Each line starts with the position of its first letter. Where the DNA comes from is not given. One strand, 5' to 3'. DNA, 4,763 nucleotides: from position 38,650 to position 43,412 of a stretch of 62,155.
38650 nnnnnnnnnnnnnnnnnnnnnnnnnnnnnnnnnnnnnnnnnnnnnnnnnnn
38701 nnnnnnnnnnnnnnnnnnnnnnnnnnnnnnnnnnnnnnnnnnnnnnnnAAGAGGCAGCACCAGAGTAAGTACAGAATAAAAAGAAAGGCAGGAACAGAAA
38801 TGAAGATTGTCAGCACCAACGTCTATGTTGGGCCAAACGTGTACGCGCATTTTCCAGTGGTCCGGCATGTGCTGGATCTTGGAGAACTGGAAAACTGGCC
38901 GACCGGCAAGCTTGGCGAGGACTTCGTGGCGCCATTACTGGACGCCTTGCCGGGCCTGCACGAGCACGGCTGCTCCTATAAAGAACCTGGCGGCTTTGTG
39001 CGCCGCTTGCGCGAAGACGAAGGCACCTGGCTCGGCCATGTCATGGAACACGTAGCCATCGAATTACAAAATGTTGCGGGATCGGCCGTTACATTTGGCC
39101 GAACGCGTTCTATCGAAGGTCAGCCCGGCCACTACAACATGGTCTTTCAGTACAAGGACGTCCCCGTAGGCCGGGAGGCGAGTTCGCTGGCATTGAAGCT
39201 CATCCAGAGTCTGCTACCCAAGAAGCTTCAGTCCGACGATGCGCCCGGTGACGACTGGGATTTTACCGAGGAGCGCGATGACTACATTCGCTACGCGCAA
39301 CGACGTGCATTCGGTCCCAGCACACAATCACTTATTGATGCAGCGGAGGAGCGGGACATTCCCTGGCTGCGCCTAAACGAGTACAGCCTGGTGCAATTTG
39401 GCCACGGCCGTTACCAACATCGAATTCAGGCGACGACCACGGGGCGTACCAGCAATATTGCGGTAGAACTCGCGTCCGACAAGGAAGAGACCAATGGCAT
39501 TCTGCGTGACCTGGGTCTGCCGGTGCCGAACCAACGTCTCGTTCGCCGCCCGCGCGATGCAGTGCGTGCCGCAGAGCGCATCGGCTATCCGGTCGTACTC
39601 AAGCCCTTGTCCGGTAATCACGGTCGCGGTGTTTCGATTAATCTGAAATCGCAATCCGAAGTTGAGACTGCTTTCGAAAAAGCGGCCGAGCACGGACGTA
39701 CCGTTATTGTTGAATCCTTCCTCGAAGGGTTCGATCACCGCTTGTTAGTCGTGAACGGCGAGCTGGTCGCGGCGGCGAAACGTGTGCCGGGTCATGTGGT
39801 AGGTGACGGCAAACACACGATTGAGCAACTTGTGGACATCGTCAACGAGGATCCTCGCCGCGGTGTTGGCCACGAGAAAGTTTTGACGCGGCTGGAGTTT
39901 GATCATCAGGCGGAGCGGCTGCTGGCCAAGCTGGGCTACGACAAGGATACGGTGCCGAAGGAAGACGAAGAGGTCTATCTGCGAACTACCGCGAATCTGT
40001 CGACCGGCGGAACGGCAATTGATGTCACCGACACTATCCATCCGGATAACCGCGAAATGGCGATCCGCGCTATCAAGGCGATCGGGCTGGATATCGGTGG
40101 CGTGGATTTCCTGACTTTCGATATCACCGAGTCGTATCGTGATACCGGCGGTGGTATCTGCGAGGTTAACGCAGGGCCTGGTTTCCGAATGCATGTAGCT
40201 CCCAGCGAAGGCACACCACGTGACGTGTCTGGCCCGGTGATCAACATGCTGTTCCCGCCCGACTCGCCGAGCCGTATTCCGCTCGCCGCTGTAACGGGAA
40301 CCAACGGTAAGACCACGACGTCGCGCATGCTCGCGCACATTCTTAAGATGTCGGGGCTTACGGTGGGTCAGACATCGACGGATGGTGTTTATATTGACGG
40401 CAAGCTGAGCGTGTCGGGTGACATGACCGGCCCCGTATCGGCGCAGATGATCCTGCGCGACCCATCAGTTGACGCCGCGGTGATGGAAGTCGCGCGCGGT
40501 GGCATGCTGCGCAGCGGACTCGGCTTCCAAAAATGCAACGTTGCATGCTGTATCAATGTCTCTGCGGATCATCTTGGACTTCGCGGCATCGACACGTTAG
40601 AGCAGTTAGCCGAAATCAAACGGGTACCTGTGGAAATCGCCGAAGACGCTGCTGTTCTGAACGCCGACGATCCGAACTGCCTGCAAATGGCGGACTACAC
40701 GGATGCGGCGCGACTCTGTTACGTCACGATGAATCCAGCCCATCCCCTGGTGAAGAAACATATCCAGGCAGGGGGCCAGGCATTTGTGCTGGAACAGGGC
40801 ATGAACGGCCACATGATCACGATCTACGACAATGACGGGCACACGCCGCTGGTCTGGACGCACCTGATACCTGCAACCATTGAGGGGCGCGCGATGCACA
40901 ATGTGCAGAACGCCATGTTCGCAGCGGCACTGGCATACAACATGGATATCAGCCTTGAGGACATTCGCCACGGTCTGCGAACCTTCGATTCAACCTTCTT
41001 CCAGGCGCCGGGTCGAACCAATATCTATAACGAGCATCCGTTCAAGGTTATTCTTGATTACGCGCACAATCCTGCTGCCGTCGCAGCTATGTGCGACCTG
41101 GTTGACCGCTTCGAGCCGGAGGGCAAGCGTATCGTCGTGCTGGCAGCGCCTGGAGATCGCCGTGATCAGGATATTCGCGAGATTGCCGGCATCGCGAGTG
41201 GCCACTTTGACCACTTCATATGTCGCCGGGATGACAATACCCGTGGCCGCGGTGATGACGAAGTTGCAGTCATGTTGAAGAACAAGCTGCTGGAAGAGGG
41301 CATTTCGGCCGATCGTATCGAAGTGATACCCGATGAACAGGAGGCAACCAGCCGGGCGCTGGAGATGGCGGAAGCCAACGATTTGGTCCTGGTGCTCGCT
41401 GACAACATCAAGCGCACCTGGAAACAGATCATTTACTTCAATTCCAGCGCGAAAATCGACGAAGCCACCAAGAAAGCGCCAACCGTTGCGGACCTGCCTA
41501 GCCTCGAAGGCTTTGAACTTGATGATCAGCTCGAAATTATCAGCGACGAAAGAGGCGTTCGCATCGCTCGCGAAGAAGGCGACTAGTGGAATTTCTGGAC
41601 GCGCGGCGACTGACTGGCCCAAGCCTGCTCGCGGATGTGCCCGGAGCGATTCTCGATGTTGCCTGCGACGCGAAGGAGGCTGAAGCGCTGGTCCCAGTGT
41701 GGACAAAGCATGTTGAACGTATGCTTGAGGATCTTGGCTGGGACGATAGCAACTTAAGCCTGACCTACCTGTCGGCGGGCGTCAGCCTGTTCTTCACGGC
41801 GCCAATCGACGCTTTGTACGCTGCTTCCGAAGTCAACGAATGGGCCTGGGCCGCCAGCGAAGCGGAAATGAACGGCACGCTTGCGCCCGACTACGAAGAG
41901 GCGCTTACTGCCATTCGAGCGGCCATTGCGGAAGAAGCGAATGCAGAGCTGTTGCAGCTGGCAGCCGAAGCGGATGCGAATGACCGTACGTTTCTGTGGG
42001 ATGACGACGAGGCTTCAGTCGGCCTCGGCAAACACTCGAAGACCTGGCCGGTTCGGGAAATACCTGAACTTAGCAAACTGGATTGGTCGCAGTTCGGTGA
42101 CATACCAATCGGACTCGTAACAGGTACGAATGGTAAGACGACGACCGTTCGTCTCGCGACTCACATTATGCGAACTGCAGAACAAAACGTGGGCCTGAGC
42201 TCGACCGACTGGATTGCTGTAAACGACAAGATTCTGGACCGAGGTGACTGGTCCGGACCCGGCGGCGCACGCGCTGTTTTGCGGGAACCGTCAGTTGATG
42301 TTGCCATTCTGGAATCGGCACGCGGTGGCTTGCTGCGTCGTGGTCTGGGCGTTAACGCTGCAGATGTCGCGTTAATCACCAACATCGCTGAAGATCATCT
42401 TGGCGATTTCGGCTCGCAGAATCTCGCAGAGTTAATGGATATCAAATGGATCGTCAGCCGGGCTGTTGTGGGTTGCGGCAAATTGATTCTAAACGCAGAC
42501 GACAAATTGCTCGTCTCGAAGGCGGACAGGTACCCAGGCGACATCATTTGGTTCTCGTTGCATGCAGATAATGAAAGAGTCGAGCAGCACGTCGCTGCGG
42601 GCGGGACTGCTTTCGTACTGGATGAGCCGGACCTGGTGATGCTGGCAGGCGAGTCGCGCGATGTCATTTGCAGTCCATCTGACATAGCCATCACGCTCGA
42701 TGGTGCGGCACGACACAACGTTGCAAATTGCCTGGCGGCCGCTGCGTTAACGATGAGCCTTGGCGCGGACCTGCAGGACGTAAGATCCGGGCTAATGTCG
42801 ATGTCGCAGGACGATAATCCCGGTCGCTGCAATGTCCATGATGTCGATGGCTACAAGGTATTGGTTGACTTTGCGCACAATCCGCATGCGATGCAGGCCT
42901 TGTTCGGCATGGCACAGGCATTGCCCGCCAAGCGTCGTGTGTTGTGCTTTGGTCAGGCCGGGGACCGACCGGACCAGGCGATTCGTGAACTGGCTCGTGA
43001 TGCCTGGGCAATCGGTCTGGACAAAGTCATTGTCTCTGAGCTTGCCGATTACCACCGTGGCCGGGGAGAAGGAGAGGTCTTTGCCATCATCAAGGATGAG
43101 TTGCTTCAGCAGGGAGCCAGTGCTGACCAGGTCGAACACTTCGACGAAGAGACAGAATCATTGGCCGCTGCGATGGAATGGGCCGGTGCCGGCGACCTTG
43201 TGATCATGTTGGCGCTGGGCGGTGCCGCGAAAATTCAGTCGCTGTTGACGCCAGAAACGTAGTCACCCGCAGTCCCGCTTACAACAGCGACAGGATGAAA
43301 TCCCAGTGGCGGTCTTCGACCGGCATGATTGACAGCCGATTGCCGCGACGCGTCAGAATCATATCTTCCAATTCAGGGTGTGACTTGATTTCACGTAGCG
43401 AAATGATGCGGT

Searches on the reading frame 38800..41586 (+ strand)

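Call 73: search_protein_families(library=pfam, proteins=[window:38800-41586:+], max_evalue=0.00001)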
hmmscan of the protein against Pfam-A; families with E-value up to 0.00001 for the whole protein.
window:38800-41586:+ (928 aa): 9 families
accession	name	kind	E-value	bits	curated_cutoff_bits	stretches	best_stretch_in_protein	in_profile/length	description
PF18921.5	Cyanophycin_syn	-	1.1e-35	122.5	27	1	24-139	3-114/115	Cyanophycin synthase-like N-terminal domain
PF02875.26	Mur_ligase_C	-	2.3e-20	74.1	28.4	1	738-867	1-125/127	Mur ligase, glutamate ligase domain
PF08245.18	Mur_ligase_M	-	1e-19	71.7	24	1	498-712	1-200/200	Mur ligase middle domain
PF08443.16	RimK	-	5.2e-15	56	21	1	225-329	1-106/188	RimK-like ATP-grasp domain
PF13549.11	ATP-grasp_5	-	8.1e-11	42.1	27.6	1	227-298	11-87/221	ATP-grasp domain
PF02955.21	GSH-S_ATP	-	5.8e-08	32.8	23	1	247-331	16-105/175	Prokaryotic glutathione synthetase, ATP-grasp domain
PF02222.28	ATP-grasp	-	8.1e-08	32.6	27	1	235-309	3-77/179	ATP-grasp domain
PF07478.18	Dala_Dala_lig_C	-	1.6e-07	31.5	24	1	235-320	2-93/204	D-ala D-ala ligase C-terminus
PF02786.22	CPSase_L_D2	-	1.5e-06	28.3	19.8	1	227-313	1-94/211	Carbamoyl-phosphate synthase L chain, ATP binding domain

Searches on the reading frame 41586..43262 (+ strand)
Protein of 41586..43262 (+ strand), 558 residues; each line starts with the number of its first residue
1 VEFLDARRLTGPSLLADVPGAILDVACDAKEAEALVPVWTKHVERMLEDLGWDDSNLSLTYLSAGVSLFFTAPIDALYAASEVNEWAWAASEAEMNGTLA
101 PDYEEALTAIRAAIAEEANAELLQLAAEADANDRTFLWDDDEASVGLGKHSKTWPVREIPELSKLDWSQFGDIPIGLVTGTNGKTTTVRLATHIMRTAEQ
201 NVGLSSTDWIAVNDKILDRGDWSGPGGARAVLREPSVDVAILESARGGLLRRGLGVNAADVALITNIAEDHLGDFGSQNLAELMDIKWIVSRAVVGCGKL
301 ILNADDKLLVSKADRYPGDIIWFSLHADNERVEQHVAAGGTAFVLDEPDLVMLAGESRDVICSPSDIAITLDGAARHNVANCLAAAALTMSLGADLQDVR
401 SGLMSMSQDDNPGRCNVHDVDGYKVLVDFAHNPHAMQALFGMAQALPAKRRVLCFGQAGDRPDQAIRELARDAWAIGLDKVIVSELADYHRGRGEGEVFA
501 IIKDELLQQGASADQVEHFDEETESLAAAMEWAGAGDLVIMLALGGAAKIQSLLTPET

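Call 73: search_protein_families(library=pfam, proteins=[window:41586-43262:+], max_evalue=0.00001)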
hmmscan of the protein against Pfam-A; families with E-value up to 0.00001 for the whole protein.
window:41586-43262:+ (558 aa): 2 families
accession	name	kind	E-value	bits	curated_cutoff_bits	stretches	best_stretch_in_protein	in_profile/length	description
PF08245.18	Mur_ligase_M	-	3.4e-19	70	24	1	178-388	1-199/200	Mur ligase middle domain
PF02875.26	Mur_ligase_C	-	1.8e-14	55.1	28.4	1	413-542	1-124/127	Mur ligase, glutamate ligase domain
